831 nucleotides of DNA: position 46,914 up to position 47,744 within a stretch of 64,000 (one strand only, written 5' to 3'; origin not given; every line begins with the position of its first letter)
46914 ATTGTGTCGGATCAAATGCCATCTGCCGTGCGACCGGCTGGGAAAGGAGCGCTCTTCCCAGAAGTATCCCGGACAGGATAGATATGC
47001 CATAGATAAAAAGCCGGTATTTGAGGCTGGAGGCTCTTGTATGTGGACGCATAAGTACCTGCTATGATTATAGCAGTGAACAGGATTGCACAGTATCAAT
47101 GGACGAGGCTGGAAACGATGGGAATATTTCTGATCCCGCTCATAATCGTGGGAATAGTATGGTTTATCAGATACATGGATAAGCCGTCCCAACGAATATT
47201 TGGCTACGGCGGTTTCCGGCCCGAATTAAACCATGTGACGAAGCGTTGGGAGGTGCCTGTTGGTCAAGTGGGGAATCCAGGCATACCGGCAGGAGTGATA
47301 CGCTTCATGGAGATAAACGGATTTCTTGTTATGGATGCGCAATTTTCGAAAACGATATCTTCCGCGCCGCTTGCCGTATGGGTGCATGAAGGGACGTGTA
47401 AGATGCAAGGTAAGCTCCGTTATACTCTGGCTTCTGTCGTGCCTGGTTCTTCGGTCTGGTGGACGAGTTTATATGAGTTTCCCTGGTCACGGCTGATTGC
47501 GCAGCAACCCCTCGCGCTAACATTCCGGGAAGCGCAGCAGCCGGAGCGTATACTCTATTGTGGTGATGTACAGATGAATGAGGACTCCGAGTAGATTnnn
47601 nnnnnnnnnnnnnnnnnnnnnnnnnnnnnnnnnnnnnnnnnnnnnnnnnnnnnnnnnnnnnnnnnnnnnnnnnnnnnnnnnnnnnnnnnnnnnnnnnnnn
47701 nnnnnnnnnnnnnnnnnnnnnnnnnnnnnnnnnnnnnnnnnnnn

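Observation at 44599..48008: Alternating LRR-protein and small-anchored-protein paralog cassette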

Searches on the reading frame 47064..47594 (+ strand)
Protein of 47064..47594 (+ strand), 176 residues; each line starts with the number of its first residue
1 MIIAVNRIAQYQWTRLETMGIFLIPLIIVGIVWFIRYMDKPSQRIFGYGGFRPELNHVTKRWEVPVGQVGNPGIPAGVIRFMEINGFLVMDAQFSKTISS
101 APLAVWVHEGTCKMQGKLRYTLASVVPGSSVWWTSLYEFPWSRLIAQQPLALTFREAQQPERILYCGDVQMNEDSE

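Call 3: search_protein_families(library=pfam, proteins=[window:47064-47594:+], max_evalue=1)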
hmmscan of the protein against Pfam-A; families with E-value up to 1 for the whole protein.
window:47064-47594:+ (176 aa): 0 families

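Call 27: search_solved_structures(query=A3, max_evalue=10, show_alignments=2)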
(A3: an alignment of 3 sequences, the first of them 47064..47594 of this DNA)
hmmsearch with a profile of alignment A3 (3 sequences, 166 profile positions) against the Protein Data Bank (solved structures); distinct sequences matched with E-value up to 10: 0.

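Call 38: find_homologous_proteins(query=A3, max_evalue=0.01)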
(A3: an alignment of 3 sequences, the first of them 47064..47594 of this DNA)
Query A3 (3 sequences) (176 aa, profile of the alignment): 4 proteins with E <= 0.01 among 3502 candidates.
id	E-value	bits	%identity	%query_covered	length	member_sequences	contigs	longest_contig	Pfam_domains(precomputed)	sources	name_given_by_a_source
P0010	7.4e-83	294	100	100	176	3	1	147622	-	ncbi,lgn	-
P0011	2.0e-80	286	40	95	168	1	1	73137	-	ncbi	-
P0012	4.6e-66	240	33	85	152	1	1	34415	-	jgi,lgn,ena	-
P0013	2.5e-37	146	44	64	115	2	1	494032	-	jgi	-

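Call 55: find_encoding_contigs(protein=P0013, flank=10000, max_places=2)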
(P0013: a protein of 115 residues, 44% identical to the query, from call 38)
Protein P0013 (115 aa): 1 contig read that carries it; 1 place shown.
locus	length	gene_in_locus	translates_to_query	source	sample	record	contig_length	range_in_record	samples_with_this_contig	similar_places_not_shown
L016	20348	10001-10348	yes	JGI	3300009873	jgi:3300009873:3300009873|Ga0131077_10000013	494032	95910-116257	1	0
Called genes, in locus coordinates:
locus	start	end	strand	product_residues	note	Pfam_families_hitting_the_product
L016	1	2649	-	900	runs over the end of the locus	PF13231:PMT_2 (weak), PF13414:TPR_11 (weak), PF13432:TPR_16 (weak), PF14559:TPR_19, PF13432:TPR_16 (weak), PF14559:TPR_19, PF00515:TPR_1 (weak), PF13181:TPR_8 (weak), +16 more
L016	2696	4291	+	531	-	PF13231:PMT_2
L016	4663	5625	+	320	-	-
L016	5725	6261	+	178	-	PF23951:DUF7282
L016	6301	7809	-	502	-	PF01564:Spermine_synth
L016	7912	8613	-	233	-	-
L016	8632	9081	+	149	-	-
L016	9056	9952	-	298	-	PF00560:LRR_1 (faint), PF23598:LRR_14, PF12799:LRR_4 (weak), PF13855:LRR_8, PF23598:LRR_14 (weak)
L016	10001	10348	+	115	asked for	-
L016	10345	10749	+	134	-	-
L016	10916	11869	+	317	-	-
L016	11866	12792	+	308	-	-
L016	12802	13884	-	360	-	PF01079:Hint (weak), PF05203:Hom_end_hint (weak), PF07591:PT-HINT, PF14890:Intein_splicing (faint)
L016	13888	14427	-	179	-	-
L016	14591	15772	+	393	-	-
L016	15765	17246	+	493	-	-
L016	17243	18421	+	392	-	-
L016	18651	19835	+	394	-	-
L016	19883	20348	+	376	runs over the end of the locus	-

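Call 66: predict_structure(alignment_id=A10)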
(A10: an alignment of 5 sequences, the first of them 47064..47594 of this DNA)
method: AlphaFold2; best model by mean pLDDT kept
length: 176 residues; sequences in the alignment: 5
mean_pLDDT: 71.9   pTM: 0.59
mean pLDDT of the five models: 71.9, 71.3, 68.7, 65.8, 65.4
residues with pLDDT >= 90: 0; 70-90: 105; 50-70: 62; < 50: 9
segments of 3 or more residues with pLDDT < 50: 47-49, 174-176
pLDDT, mean of each block of 10 residues (from residue 1): 58 61 81 64 49 67 84 80 81 76 78 74 65 70 82 82 84 52
secondary structure, 60 per line:
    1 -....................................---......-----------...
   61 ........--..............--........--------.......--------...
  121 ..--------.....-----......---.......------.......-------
elements in order: H2-37 H41-46 E58-68 E71-84 E87-94 E103-109 E118-122 E131-135 H141-146 E150-156 E163-169

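Call 68: search_protein_families(library=ncbifam, proteins=[window:47064-47594:+], max_evalue=0.01)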
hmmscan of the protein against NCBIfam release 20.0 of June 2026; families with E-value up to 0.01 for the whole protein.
window:47064-47594:+ (176 aa): 0 families

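Call 69: search_protein_families(library=padloc, proteins=[window:47064-47594:+], max_evalue=0.01)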
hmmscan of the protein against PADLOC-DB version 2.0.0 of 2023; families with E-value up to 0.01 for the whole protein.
window:47064-47594:+ (176 aa): 0 families

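Call 82: fold_search(model_id=the predicted structure, library=pdb)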
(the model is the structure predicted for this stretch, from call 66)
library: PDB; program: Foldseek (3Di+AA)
matches with E <= 10: 1003; with E <= 0.001: 0
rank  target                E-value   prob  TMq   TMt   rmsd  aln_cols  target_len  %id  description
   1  1pzs                  1.4e-03  1.00  0.44  0.45   6.2       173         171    9  Crystal Structure of a Cu-Zn Superoxide Dismutase from Mycobacterium tuberculosis at 1.63 resolution (released 2004-07-27)
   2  1ibb                  3.0e-03  1.00  0.47  0.53   5.2       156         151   10  X-RAY 3D STRUCTURE OF P.LEIOGNATHI CU,ZN SOD MUTANT W83F (released 2001-05-09)
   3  1oaj                  3.4e-03  1.00  0.44  0.50   6.0       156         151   10  Active site copper and zinc ions modulate the quaternary structure of prokaryotic Cu,Zn superoxide dismutase (released 2003-02-27)
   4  1oal                  3.8e-03  1.00  0.45  0.52   5.2       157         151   10  Active site copper and zinc ions modulate the quaternary structure of prokaryotic Cu,Zn superoxide dismutase (released 2003-02-27)
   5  2aqs_B                6.3e-03  1.00  0.44  0.49   5.9       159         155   12  CU/ZN superoxide dismutase from neisseria meningitidis K91E, K94E double mutant (released 2006-10-31)
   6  2aqr_A                6.6e-03  1.00  0.45  0.50   6.0       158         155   13  CU/ZN superoxide dismutase from neisseria meningitidis K91Q mutant (released 2006-10-31)
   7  4l05                  7.9e-03  1.00  0.45  0.50   5.7       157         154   13  Cu/Zn superoxide dismutase from Brucella abortus (released 2013-10-23)
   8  1bzo                  8.3e-03  1.00  0.44  0.50   5.9       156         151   10  THREE-DIMENSIONAL STRUCTURE OF PROKARYOTIC CU,ZN SUPEROXIDE DISMUTASE FROM P.LEIOGNATHI, SOLVED BY X-RAY CRYSTALLOGRAPHY (released 1999-04-09)
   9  1ksj_B                1.0e-02  0.69  0.26  0.31  15.3       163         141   10  Complex of Arl2 and PDE delta, Crystal Form 2 (SeMet) (released 2002-05-08)
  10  2aps_A                1.1e-02  1.00  0.47  0.52   5.6       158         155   12  CU/ZN SUPEROXIDE DISMUTASE FROM ACTINOBACILLUS PLEUROPNEUMONIAE (released 1999-02-25)
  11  2aqs_A                1.1e-02  1.00  0.45  0.49   6.1       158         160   13  CU/ZN superoxide dismutase from neisseria meningitidis K91E, K94E double mutant (released 2006-10-31)
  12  6oe6_B                1.8e-02  0.92  0.29  0.42   9.3       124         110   11  Structure of a Uncharacterized protein from Leptospira interrogans serogroup Icterohaemorrhagiae serovar Copenhageni ( (released 2019-04-17)
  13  5e80_A                1.8e-02  0.41  0.24  0.27  15.2       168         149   11  The crystal structure of PDEd in complex with inhibitor-2a (released 2016-05-04)
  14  7q9q                  1.9e-02  0.47  0.26  0.29  15.7       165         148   11  Crystal structure of PDE6D Geranylgeranylated cystein complex (released 2022-01-19)
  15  2wwn_A                2.1e-02  1.00  0.45  0.50   5.8       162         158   10  Yersinia pseudotuberculosis Superoxide Dismutase C with bound Azide (released 2010-11-03)
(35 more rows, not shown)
